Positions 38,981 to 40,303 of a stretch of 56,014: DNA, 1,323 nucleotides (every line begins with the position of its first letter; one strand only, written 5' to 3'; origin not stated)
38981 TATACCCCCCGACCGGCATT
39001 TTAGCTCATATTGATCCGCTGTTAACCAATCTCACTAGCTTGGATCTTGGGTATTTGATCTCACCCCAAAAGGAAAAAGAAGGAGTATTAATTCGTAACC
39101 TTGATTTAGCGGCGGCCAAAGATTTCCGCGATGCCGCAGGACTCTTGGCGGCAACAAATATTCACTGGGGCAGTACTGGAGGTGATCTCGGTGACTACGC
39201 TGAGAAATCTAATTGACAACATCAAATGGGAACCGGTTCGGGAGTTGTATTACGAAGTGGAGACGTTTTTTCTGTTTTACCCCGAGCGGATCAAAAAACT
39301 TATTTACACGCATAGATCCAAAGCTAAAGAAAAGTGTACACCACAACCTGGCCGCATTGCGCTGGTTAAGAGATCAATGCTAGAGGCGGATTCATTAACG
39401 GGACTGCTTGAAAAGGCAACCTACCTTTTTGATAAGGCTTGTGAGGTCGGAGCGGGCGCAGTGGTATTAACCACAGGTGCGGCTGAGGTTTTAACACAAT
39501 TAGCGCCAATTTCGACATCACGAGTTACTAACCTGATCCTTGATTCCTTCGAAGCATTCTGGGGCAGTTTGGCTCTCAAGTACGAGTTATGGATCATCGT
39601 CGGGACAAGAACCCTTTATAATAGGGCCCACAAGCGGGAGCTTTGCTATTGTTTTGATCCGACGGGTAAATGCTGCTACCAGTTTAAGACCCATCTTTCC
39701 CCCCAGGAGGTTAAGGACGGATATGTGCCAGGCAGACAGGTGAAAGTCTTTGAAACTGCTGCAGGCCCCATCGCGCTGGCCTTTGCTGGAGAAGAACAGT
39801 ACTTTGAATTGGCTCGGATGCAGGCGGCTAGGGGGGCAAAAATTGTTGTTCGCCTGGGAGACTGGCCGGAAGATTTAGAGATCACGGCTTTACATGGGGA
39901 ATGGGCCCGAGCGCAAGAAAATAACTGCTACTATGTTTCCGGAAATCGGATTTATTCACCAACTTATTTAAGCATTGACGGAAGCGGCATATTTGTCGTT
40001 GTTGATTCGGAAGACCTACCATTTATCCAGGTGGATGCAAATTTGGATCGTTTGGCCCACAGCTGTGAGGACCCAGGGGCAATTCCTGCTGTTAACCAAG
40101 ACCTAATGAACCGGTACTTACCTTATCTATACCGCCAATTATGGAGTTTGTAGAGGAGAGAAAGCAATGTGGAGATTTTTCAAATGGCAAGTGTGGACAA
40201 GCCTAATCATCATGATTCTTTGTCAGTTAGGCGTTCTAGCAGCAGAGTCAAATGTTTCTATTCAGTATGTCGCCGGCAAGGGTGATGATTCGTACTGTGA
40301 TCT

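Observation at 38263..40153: Two overlapping nitrilase-fold paralogues that have both lost the catalytic triad, at the head of a compact cluster of unknown function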

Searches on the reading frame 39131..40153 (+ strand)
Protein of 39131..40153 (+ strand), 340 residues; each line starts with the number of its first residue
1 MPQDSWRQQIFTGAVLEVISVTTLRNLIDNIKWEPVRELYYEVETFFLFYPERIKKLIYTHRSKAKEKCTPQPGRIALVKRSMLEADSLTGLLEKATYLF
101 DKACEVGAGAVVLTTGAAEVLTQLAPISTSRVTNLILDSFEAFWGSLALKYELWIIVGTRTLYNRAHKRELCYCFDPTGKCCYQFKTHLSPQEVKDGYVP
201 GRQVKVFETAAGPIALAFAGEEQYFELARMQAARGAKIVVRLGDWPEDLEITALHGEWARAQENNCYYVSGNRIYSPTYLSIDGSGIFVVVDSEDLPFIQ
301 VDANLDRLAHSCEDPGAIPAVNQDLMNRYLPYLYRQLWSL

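Call 3: search_protein_families(library=pfam, proteins=[window:39131-40153:+], max_evalue=1)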
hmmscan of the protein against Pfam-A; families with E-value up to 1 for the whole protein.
window:39131-40153:+ (340 aa): 1 family
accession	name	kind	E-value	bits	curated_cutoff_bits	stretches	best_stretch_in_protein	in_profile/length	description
PF00795.27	CN_hydrolase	-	9.8e-08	32.1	23.2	1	136-276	59-210/256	Carbon-nitrogen hydrolase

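Call 4: search_protein_families(library=ncbifam, proteins=[window:39131-40153:+], max_evalue=1)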
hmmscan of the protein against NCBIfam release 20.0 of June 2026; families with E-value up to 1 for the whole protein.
window:39131-40153:+ (340 aa): 2 families
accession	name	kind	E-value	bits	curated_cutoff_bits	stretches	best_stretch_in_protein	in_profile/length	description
NF040852.1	nitrile_Arch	equivalog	0.072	12.2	500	1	141-277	68-201/262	nitrilase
TIGR03381.1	agmatine_aguB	equivalog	0.11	11.9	410.25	1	200-264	130-197/279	N-carbamoylputrescine amidase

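Call 6: search_solved_structures(query=window:39131-40153:+, max_evalue=10, show_alignments=3)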
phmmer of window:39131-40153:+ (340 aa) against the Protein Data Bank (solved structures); distinct sequences matched with E-value up to 10: 12.
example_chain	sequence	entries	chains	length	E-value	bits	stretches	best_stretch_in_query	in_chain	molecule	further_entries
3p8k_A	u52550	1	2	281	0.00088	21.7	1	137-324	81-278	Hydrolase, carbon-nitrogen family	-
2uxy_A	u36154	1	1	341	0.026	16.8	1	174-274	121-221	ALIPHATIC AMIDASE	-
5ny2_A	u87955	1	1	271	0.099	14.9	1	183-292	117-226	Amidase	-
4izv_A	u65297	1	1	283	0.1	14.8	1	183-291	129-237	Amidase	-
4izs_A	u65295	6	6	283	0.11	14.8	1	183-291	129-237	Amidase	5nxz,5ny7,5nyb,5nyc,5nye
5h8k_A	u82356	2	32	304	0.18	14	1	164-264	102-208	N-carbamoylputrescine amidohydrolase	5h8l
5h8i_A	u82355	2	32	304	0.26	13.5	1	164-264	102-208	N-carbamoylputrescine amidohydrolase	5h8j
5nz5_A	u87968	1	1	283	0.28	13.4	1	183-291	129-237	Amidase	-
5jqn_A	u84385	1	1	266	0.34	13.2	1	183-292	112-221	Aliphatic amidase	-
4izt_A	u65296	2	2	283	0.37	13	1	183-291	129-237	Amidase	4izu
3hkx_A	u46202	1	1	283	0.39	12.9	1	183-291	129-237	Amidase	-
4izw_A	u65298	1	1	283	0.39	12.9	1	183-291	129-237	Amidase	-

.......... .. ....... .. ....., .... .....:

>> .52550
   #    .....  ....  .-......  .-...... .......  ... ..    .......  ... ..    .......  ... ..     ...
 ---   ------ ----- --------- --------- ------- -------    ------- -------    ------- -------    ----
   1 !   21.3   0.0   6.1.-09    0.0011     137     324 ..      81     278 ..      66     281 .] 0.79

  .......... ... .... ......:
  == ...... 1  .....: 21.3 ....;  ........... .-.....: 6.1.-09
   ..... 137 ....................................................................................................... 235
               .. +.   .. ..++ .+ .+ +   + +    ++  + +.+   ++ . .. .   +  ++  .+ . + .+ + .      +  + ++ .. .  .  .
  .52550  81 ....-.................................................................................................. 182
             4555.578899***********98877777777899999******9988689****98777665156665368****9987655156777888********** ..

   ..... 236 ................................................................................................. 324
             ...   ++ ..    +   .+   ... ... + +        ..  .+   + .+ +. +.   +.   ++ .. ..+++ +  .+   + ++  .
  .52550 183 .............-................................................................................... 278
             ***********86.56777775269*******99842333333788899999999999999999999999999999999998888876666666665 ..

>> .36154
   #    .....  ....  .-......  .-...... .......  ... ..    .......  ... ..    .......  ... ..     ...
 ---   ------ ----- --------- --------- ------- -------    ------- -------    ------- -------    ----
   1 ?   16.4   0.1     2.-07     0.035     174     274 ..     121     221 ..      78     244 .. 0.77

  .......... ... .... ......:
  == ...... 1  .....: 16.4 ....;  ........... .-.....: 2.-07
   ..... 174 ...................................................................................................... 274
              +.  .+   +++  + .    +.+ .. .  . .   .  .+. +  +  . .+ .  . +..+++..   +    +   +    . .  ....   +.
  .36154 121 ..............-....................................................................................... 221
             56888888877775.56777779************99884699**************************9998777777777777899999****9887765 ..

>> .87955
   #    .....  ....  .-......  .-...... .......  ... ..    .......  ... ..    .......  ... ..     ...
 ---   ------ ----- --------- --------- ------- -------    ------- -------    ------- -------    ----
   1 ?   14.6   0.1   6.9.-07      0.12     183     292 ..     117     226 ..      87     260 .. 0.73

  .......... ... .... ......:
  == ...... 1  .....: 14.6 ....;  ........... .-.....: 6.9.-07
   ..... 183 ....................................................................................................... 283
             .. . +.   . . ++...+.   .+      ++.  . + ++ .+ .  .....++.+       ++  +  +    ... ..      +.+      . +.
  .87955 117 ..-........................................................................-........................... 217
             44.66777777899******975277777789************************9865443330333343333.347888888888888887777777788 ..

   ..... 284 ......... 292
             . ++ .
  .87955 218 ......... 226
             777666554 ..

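Call 14: find_homologous_proteins(query=window:39131-40153:+)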
Query window:39131-40153:+ (340 aa): 4 proteins with E <= 0.001 among 3526 candidates.
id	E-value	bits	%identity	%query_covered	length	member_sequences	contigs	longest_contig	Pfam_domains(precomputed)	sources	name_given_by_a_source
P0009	6.9e-217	737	100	94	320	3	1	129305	PF00795.28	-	-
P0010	3.2e-161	554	75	93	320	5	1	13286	PF00795.28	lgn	-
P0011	6.0e-68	247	40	91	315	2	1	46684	PF00795.28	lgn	-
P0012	5.1e-4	37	28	45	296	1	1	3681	PF00795.28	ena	-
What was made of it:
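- Checked: An external gene call for the identical protein is also 320 aa (call 14).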

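Call 26: search_solved_structures(query=A2, max_evalue=1, show_alignments=4)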
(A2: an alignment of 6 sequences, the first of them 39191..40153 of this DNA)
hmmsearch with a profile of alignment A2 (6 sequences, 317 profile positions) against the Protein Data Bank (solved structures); distinct sequences matched with E-value up to 1: 25.
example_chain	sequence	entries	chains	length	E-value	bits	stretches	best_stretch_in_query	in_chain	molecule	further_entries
1j31_A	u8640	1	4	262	2.7e-07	33.3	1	73-290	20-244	Hypothetical protein PH0642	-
7ovg_A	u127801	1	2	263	4.9e-07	32.5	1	73-290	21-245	CN hydrolase domain-containing protein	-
6ypa_A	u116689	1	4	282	5.3e-07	32.4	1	73-289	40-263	CN hydrolase domain-containing protein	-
3p8k_A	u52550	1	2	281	4e-06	29.5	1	114-294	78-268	Hydrolase, carbon-nitrogen family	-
6mg6_A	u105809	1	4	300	1.1e-05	28.1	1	121-221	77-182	Carbon-nitrogen hydrolase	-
2w1v_A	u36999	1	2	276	1.8e-05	27.4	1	77-299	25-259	NITRILASE HOMOLOG 2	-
1f89_A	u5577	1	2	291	0.0019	20.7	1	50-248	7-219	32.5 KDA PROTEIN YLR351C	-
3ivz_A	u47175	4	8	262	0.0043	19.5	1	74-264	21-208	Nitrilase | Beta ureidopropionase (Beta-alanine synthase)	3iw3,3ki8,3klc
6i00_J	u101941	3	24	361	0.0049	19.3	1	127-220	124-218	Bifunctional nitrilase/nitrile hydratase NIT4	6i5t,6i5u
9wpn_A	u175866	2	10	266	0.024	17.1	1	78-173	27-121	Carbon-nitrogen hydrolase family protein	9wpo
2uxy_A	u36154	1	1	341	0.026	16.9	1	123-251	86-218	ALIPHATIC AMIDASE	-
5jqn_A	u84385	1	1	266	0.029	16.8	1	161-268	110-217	Aliphatic amidase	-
3hkx_A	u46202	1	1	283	0.032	16.7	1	161-268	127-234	Amidase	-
4izt_A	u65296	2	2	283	0.033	16.6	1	161-268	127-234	Amidase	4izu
4izw_A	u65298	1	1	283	0.035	16.5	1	162-268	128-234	Amidase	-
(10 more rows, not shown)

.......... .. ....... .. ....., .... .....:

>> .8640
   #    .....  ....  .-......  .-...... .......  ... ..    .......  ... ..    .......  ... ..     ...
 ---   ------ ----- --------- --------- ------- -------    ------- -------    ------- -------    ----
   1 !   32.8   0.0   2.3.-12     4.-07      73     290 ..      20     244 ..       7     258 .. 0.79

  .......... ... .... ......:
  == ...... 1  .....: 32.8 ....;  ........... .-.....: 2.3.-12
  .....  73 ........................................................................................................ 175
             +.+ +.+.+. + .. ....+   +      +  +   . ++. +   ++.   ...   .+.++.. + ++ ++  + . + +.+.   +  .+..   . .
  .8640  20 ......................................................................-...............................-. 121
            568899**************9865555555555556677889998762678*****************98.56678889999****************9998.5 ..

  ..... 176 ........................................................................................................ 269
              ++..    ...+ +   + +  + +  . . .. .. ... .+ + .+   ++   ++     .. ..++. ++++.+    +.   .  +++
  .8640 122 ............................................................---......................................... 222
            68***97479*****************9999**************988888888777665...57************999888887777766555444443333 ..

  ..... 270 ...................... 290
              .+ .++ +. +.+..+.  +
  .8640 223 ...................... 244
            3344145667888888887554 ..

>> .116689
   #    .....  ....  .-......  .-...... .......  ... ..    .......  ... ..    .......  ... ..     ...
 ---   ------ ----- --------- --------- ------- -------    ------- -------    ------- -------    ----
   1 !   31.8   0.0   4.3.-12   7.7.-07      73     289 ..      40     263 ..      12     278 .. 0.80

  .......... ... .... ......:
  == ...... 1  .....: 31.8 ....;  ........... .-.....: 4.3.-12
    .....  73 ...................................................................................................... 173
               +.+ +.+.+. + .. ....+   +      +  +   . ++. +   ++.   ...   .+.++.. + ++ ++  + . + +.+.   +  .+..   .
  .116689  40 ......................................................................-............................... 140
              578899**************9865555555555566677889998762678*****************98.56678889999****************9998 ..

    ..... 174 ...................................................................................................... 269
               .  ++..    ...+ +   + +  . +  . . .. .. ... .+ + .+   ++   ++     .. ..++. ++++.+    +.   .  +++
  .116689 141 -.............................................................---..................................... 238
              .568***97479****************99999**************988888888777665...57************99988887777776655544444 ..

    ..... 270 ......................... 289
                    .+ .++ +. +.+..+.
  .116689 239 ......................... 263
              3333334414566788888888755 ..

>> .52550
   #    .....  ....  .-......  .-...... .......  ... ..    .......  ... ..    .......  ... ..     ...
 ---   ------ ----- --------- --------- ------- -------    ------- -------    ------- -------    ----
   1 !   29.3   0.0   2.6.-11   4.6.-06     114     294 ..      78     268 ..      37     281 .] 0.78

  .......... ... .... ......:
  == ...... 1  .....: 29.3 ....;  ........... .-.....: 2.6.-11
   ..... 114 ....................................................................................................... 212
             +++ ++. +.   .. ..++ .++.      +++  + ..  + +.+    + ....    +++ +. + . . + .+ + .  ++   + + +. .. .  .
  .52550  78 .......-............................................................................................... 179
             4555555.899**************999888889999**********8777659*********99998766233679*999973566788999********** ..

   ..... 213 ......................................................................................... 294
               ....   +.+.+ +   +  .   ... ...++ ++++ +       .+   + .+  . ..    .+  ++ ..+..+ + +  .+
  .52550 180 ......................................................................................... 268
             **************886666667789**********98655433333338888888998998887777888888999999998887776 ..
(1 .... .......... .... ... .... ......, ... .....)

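Call 28: find_encoding_contigs(protein=P0012, flank=5000, max_places=3)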
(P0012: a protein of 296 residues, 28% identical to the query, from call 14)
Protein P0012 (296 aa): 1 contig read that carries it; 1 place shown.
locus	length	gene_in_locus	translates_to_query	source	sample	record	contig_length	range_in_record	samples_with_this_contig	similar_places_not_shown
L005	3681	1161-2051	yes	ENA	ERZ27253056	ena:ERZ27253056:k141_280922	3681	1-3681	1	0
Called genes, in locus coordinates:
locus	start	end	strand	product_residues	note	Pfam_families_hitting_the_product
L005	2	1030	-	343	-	?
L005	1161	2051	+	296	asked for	PF00795:CN_hydrolase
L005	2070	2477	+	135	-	-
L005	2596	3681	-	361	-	?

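Call 55: search_protein_families(library=padloc, proteins=[window:39191-40153:+], max_evalue=0.01)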
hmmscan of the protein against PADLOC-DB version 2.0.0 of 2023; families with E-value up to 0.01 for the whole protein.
window:39191-40153:+ (320 aa): 0 families

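Call 88: predict_structure(alignment_id=A8)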
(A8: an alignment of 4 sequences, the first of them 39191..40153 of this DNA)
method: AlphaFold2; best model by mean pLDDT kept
length: 320 residues; sequences in the alignment: 4
mean_pLDDT: 65.4   pTM: 0.67
mean pLDDT of the five models: 65.4, 64.9, 59.9, 59.1, 58.8
residues with pLDDT >= 90: 23; 70-90: 140; 50-70: 76; < 50: 81
segments of 3 or more residues with pLDDT < 50: 203-205, 235-244, 256-320
pLDDT, mean of each block of 10 residues (from residue 1): 57 70 78 87 63 80 85 89 84 82 74 80 91 87 70 91 79 62 75 77 56 72 69 50 56 46 34 29 26 28 35 29
secondary structure, 60 per line:
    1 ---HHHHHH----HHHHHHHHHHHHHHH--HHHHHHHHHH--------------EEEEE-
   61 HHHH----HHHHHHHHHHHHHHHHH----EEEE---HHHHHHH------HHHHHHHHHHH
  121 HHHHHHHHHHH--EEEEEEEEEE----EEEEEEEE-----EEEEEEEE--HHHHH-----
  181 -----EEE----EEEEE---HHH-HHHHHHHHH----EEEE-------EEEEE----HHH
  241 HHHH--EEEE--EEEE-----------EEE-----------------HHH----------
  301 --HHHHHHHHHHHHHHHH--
elements in order: H4-9 H14-28 H31-40 E55-59 H61-64 H69-85 E90-93 H97-103 H110-131 E134-143 E148-155 E161-168 H171-175 E186-188 E193-197 H205-213 E218-221 E229-233 H238-244 E247-250 E253-256 E268-270 H303-318

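Call 91: fold_search(model_id=the predicted structure, library=pdb)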
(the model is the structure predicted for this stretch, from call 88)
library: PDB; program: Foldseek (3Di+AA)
matches with E <= 10: 724; with E <= 0.001: 159
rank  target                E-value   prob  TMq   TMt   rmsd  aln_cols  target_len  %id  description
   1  6ypa_D                5.3e-09  1.00  0.37  0.43   8.8       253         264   17  The C146A variant of an amidase from Pyrococcus horikoshii with bound glutaramide (released 2020-06-03)
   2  2w1v_A                8.4e-09  1.00  0.38  0.44  12.0       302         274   20  Crystal structure of mouse nitrilase-2 at 1.4A resolution (released 2008-12-16)
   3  2e2l_A                9.0e-09  1.00  0.34  0.35   8.9       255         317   13  Helicobacter pylori formamidase AmiF contains a fine-tuned cysteine-glutamate-lysine catalytic triad (released 2007-02-13)
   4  5ny7                  1.1e-08  1.00  0.40  0.48   8.5       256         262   16  A C145A mutant of Nesterenkonia AN1 amidase bound to nicotinamide (released 2018-05-30)
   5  5g3o_E                1.1e-08  1.00  0.35  0.39   8.6       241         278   13  Bacillus cereus formamidase (BceAmiF) inhibited with urea. (released 2017-04-12)
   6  1j31_A                1.2e-08  1.00  0.37  0.44   9.9       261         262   16  Crystal Structure of Hypothetical Protein PH0642 from Pyrococcus horikoshii (released 2004-03-09)
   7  2e2k_C                1.3e-08  1.00  0.35  0.35   8.6       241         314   13  Helicobacter pylori formamidase AmiF contains a fine-tuned cysteine-glutamate-lysine catalytic triad (released 2007-02-13)
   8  2e2k_A                1.3e-08  1.00  0.34  0.35   9.2       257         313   12  Helicobacter pylori formamidase AmiF contains a fine-tuned cysteine-glutamate-lysine catalytic triad (released 2007-02-13)
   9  5jqn                  1.4e-08  1.00  0.41  0.50   8.6       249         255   18  NitN Amidase from Neterenkonia sp. AN1 after thrombin His-tag removal. (released 2016-05-18)
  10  5h8i_P                1.4e-08  1.00  0.36  0.39  10.4       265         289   15  Crystal structure of Medicago truncatula N-carbamoylputrescine amidohydrolase (MtCPA) in complex with N-(dihydroxymeth (released 2016-04-20)
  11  5nz5                  1.6e-08  1.00  0.40  0.48   8.3       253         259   16  A C145S mutant of Nesterenkonia AN1 amidase from the nitrilase superfamily (released 2018-06-13)
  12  4izv                  1.7e-08  1.00  0.39  0.46   8.1       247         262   17  The E41Q/C145A double mutant of the amidase from Nesterenkonia sp. AN1 in complex with acrylamide (released 2014-02-12)
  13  3hkx                  1.8e-08  1.00  0.39  0.46   7.7       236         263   16  Crystal structure analysis of an amidase from Nesterenkonia sp. (released 2009-06-09)
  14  2e2l_E                2.0e-08  1.00  0.36  0.37   8.4       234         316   12  Helicobacter pylori formamidase AmiF contains a fine-tuned cysteine-glutamate-lysine catalytic triad (released 2007-02-13)
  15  9wpo_D                2.2e-08  1.00  0.39  0.47   9.4       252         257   16  Crystal structure of the nitrilase superfamily protein CJ1056C from Campylobacter jejuni in space group P21 (released 2025-10-08)
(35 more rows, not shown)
